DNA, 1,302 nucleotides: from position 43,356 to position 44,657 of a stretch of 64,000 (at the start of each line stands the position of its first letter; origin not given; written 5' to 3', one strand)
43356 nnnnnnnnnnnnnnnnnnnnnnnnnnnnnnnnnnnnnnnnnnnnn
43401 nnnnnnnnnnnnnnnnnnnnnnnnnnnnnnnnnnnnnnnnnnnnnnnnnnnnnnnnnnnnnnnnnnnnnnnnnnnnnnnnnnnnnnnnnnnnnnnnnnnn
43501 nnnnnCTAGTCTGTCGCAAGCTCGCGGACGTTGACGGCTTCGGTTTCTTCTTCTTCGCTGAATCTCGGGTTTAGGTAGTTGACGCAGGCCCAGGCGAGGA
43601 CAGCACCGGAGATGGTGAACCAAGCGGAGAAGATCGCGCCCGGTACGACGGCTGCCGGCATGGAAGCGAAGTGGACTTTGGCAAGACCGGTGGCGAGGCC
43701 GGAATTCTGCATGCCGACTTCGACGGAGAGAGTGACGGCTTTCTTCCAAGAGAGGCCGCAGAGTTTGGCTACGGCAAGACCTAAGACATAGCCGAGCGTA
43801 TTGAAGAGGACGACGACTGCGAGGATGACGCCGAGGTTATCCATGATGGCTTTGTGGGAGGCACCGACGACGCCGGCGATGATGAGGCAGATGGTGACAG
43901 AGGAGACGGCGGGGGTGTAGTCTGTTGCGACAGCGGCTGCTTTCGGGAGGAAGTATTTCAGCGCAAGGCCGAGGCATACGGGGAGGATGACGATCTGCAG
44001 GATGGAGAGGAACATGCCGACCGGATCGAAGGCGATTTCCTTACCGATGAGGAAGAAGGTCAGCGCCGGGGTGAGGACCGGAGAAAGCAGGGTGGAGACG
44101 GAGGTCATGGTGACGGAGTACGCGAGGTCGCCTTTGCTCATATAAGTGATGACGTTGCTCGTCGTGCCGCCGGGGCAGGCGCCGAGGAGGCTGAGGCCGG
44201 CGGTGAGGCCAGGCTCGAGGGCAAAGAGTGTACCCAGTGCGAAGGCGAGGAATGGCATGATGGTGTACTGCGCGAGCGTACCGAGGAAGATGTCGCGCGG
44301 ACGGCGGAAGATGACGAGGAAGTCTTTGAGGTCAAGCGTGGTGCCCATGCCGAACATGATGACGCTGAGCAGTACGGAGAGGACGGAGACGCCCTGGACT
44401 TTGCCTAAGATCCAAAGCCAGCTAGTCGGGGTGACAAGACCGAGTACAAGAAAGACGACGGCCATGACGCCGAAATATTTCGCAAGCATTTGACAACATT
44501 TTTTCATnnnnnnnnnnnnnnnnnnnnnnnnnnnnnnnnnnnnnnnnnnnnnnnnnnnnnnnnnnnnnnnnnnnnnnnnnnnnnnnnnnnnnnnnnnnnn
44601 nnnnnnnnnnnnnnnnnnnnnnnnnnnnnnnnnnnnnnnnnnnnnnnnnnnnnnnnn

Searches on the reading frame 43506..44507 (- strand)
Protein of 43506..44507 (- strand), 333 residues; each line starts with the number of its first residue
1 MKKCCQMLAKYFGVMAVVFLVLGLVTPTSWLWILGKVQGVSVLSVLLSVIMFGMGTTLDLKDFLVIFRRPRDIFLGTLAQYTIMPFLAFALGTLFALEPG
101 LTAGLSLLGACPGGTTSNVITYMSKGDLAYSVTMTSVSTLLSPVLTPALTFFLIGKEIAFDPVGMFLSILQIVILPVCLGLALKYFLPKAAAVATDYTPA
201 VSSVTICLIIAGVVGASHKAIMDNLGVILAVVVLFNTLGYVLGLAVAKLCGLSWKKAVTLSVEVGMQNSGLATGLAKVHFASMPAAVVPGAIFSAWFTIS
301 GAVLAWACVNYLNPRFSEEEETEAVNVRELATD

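Call 6: search_protein_families(library=pfam, proteins=[window:43506-44507:-])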
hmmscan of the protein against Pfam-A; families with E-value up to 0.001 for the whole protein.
window:43506-44507:- (333 aa): 2 families
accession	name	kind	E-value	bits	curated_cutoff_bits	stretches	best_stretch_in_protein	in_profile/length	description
PF01758.21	SBF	-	3.2e-43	148.1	24.3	1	45-222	2-189/191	Sodium Bile acid symporter family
PF13593.11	SBF_like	-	2.2e-15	57.2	25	1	12-305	3-308/313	SBF-like CPA transporter family (DUF4137)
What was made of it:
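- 43506..44507 (-): BASS/SBF-family transporter, 333 aa, PanS/ASBT_NM-like, with the clade-specific Phe294/Thr295. PF01758 at 148 bits (call 6).
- Checked: The downstream gene (43506-44507, -) matches Pfam SBF PF01758 at 148 bits (call 6).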

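Call 7: search_protein_families(library=ncbifam, proteins=[window:43506-44507:-])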
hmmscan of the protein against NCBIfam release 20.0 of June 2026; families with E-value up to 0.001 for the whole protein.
window:43506-44507:- (333 aa): 2 families
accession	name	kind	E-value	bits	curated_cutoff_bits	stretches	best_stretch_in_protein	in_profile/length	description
TIGR00841.1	bass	subfamily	6e-69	232.7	326.3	1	41-308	37-304/321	bile acid:sodium symporter family transporter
NF047939.1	PantTportPanS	equivalog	9e-66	222.5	400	1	7-305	3-293/299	ketopantoate/pantoate/pantothenate transporter PanS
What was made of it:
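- On PanS ketopantoate/pantoate/pantothenate transporter (NF047939): 222.5 bits against 400 (call 7).
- Closest known: PanS. Different: Below the PanS model cutoff (222.5 against 400, call 7).
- The PanS model is the second-best NCBIfam hit (222.5 bits, call 7). The score is far below the PanS cutoff of 400 (call 7).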

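Call 8: find_related_loci(query=window:43506-44507:-, collection=genome_contigs, flank=4000)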
Query window:43506-44507:- (333 aa) in genome_contigs; peptide patterns used: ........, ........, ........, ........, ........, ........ (x = any residue, [..] = any of these).
599 stretches matched a pattern (row limit reached: there are more); 531 encode a relative of the query (tblastn E <= 1e-3); the best 80 are kept; 80 distinct loci.
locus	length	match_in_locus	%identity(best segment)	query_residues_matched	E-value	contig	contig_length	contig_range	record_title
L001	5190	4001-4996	98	1-333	0e+0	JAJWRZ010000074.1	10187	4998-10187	MAG: Dialister sp. isolate B5_5.fa NODE_1898_length_10187_cov_9.418871, whole genome shotgun sequence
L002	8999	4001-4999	96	1-333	0e+0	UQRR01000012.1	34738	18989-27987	uncultured Dialister sp. isolate UMGS571 genome assembly, contig: NODE_196_length_34738_cov_7.352990, whole genome shotg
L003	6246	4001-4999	95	1-333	0e+0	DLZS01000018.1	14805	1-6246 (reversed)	MAG TPA_asm: Dialister sp. isolate UBA10667 contig_4314, whole genome shotgun sequence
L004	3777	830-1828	89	1-333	0e+0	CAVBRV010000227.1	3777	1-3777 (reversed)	Paludibacteraceae bacterium isolate H07622-L1_cleanbin_000032 genome assembly, contig: Spades_H07622-L1_contig_12449, wh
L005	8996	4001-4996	98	1-333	0e+0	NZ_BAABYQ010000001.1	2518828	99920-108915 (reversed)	Dialister sp. i34-0019-2H8 sequence1, whole genome shotgun sequence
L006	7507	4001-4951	92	1-317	0e+0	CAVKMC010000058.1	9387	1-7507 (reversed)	Agathobacter sp. isolate H07689-L1_cleanbin_000019 genome assembly, contig: Spades_H07689-L1_contig_3824, whole genome s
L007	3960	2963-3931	90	1-323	0e+0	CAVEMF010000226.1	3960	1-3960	Ruminococcus bromii isolate H07649-L1_cleanbin_000011 genome assembly, contig: Spades_H07649-L1_contig_19502, whole geno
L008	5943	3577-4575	87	1-333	0e+0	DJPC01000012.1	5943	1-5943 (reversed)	MAG TPA_asm: Dialister sp. UBA6422 UBA6422_contig_43121, whole genome shotgun sequence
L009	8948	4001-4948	91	1-316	0e+0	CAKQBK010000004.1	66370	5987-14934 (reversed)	MAG: uncultured Dialister sp. isolate REFINED_METABAT215_TOP10_CONTIGS_1500_ASSEMBLY_K77_MERGED__Nepal_MoBio_Fiber-Hadza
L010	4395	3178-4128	90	1-317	0e+0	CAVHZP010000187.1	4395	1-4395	bacterium isolate G02623-L1_cleanbin_000009 genome assembly, contig: Spades_G02623-L1_contig_3186, whole genome shotgun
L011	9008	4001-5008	69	1-331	1e-152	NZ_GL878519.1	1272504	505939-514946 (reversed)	Dialister micraerophilus DSM 19965 SCAFFOLD1, whole genome shotgun sequence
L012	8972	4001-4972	74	1-324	1e-151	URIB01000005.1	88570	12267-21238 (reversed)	uncultured Dialister sp. isolate UMGS1019 genome assembly, contig: NODE_30_length_88570_cov_8.702107, whole genome shotg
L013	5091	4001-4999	69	1-331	3e-151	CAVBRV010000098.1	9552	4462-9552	Paludibacteraceae bacterium isolate H07622-L1_cleanbin_000032 genome assembly, contig: Spades_H07622-L1_contig_3837, who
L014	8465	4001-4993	68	1-331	2e-149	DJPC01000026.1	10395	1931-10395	MAG TPA_asm: Dialister sp. UBA6422 UBA6422_contig_8917, whole genome shotgun sequence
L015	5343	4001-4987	67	1-323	4e-148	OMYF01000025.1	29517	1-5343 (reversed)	uncultured Acidaminococcus sp. isolate RUG075 genome assembly, contig: scaffold_959, whole genome shotgun sequence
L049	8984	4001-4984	63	1-328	7e-132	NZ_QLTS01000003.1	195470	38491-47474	Phascolarctobacterium faecium DSM 14760 Ga0215641_103, whole genome shotgun sequence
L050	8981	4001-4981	63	1-329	2e-129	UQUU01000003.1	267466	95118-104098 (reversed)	uncultured Succiniclasticum sp. isolate UMGS663 genome assembly, contig: NODE_10_length_267466_cov_34.433890, whole geno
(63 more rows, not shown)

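Call 28: search_solved_structures(query=window:43506-44507:-, max_evalue=1e-10, show_alignments=3)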
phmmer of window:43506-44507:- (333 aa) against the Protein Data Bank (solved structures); distinct sequences matched with E-value up to 1e-10: 19.
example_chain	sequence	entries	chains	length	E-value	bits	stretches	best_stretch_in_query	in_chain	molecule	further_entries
3zuy_A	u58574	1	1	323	1.1e-69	238.6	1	3-307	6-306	Transporter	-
8oyf_A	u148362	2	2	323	1.3e-69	238.4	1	3-307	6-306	Transporter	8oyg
3zux_A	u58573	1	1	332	8.6e-69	235.7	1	3-307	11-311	Transporter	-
4n7w_A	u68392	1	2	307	2.2e-54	188.4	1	10-305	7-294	Transporter, sodium/bile acid symporter family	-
6lgv_A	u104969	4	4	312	2.3e-54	188.3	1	10-305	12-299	Transporter, sodium/bile acid symporter family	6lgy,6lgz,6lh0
4n7x_A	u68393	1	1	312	1.7e-53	185.5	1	9-305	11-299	Transporter, sodium/bile acid symporter family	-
7cyk_A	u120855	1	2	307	2.3e-53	185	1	10-305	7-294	Transporter, sodium/bile acid symporter family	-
6lh1_A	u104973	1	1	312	7e-52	180.2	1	9-305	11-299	Transporter, sodium/bile acid symporter family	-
7cyg_A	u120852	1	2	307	9.9e-52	179.7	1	10-305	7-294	Transporter, sodium/bile acid symporter family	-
28sx_A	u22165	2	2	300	4.1e-29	105.4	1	44-283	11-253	Putative transporter, sodium/bile acid transporter family protein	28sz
28sv_A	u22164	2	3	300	1.1e-28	104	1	44-282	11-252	Putative transporter, sodium/bile acid transporter family protein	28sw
7pqg_A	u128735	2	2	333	6.6e-19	71.8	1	42-292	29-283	Sodium/bile acid cotransporter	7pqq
7vae_A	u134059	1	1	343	5.8e-18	68.7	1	42-289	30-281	Solute carrier family 10 (Sodium/bile acid cotransporter family), member 1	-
7zyi_A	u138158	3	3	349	7.8e-18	68.3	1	42-292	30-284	Sodium/bile acid cotransporter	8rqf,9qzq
7fci_A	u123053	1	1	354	8.1e-18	68.3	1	42-292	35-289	Sodium/bile acid cotransporter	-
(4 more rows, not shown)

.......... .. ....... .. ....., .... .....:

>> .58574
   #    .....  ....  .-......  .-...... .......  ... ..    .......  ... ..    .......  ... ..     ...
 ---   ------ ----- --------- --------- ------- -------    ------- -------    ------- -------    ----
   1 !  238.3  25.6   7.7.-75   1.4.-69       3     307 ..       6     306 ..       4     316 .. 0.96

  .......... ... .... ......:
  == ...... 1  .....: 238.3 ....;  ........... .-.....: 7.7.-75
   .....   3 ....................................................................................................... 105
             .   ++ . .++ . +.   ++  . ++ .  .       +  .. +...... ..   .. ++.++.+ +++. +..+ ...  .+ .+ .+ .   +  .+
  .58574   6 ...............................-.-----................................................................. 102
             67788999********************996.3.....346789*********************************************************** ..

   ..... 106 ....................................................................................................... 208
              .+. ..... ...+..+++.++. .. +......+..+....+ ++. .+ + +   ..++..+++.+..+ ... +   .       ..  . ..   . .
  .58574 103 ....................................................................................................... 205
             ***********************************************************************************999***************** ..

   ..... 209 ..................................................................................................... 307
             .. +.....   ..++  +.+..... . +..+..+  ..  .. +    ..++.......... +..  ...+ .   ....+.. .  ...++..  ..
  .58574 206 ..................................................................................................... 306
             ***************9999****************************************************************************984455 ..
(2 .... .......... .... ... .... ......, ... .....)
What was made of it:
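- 43506..44507 (-): 238.6 bits to ASBT_NM chain 3zuy_A (call 28).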

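Call 60: list_cluster_members(proteins=[window:43506-44507:-, window:42303-43358:-, L014:2056-3708:+, L014:4001-4996:+])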
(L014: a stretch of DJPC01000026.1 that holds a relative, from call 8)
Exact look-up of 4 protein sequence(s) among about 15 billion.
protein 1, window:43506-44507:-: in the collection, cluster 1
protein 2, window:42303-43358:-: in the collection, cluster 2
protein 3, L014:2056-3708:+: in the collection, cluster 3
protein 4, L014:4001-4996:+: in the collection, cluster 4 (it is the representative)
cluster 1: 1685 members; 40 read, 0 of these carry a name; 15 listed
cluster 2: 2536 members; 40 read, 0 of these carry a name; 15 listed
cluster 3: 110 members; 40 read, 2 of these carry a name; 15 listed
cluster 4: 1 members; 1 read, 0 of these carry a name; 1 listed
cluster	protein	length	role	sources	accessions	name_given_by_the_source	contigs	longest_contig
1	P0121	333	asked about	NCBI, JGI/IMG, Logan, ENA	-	-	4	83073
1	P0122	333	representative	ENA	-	-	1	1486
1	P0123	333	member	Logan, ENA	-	-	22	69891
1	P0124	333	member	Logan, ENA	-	-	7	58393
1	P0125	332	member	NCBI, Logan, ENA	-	-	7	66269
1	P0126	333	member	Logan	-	-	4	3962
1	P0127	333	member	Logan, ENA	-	-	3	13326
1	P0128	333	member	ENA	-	-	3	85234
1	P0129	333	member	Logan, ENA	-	-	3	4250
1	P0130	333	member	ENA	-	-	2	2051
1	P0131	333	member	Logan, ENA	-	-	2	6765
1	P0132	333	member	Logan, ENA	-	-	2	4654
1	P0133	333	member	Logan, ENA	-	-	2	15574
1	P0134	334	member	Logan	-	-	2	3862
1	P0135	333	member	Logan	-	-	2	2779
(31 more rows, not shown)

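Call 70: search_protein_families(library=ncbifam, proteins=[L014:2056-3708:+, L015:2320-3972:+, L014:4001-4996:+, L050:5289-6293:+, L049:3148-3777:-])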
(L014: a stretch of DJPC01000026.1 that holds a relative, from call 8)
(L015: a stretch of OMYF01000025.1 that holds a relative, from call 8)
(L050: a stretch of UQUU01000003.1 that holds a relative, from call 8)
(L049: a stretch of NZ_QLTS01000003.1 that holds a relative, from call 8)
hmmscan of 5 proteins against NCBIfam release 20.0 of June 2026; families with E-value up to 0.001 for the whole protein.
L014:2056-3708:+ (550 aa): 8 families
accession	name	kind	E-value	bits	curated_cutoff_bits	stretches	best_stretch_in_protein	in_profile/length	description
NF002068.0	PRK00911.1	subfamily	1.4e-245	816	644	1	1-550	5-556/559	dihydroxy-acid dehydratase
TIGR00110.1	ilvD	equivalog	2.3e-236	785.6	618.15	1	14-550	1-542/543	dihydroxy-acid dehydratase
NF009103.0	PRK12448.1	equivalog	2.2e-183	610.8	710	2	1-355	4-367/616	dihydroxy-acid dehydratase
NF004784.0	PRK06131.1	subfamily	1.4e-151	505.8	539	1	8-549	19-560/576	dihydroxy-acid dehydratase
NF009559.0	PRK13016.1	equivalog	5.1e-138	460.8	882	1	13-547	24-559/578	L-arabinonate dehydratase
NF009560.0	PRK13017.1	subfamily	1.6e-137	459.2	684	1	15-550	28-576/595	dihydroxy-acid dehydratase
TIGR01196.1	edd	equivalog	6.1e-82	275.8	708.25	1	30-547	63-597/601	phosphogluconate dehydratase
TIGR03432.1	yjhG_yagF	hypoth_equivalog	1.4e-75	254.6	808.15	1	46-509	82-574/640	YjhG/YagF family D-xylonate dehydratase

L015:2320-3972:+ (550 aa): 8 families
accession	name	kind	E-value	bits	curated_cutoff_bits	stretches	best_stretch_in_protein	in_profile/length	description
NF002068.0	PRK00911.1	subfamily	1.4e-248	826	644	1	1-550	5-556/559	dihydroxy-acid dehydratase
TIGR00110.1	ilvD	equivalog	3.6e-238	791.5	618.15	1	14-550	1-542/543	dihydroxy-acid dehydratase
NF009103.0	PRK12448.1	equivalog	2.4e-186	620.6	710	2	1-351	4-363/616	dihydroxy-acid dehydratase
NF004784.0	PRK06131.1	subfamily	7.1e-155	516.6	539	1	8-549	19-560/576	dihydroxy-acid dehydratase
NF009559.0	PRK13016.1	equivalog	2.3e-142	475.2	882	1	12-547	23-559/578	L-arabinonate dehydratase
NF009560.0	PRK13017.1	subfamily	7.4e-140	466.9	684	1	15-550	28-576/595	dihydroxy-acid dehydratase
TIGR01196.1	edd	equivalog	5e-85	286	708.25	1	30-547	63-597/601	phosphogluconate dehydratase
TIGR03432.1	yjhG_yagF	hypoth_equivalog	2.1e-72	244.1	808.15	1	61-510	97-575/640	YjhG/YagF family D-xylonate dehydratase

L014:4001-4996:+ (331 aa): 2 families
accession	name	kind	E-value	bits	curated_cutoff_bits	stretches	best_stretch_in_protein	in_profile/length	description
NF047939.1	PantTportPanS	equivalog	2.1e-73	247.6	400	1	6-306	2-294/299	ketopantoate/pantoate/pantothenate transporter PanS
TIGR00841.1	bass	subfamily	7.4e-72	242.3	326.3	1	29-311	25-307/321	bile acid:sodium symporter family transporter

L050:5289-6293:+ (334 aa): 2 families
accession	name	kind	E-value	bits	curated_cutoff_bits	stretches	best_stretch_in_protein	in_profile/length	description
TIGR00841.1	bass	subfamily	2e-70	237.6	326.3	1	41-310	37-306/321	bile acid:sodium symporter family transporter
NF047939.1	PantTportPanS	equivalog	1.9e-68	231.3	400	1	10-306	6-294/299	ketopantoate/pantoate/pantothenate transporter PanS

L049:3148-3777:- (209 aa): 2 families
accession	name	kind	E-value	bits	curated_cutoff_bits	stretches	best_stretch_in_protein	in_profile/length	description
TIGR00257.1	IMPACT_YIGZ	hypoth_equivalog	1.1e-53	181.8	167.95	1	7-194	11-201/205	YigZ family protein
NF008600.0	PRK11568.1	equivalog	1.2e-37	129.4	298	1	14-193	17-199/204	IMPACT family protein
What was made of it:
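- On Dihydroxy-acid dehydratase IlvD (TIGR00110), in the paralogous operon: 785.6 and 791.5 bits against 618 for L014 and L015 (call 70).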
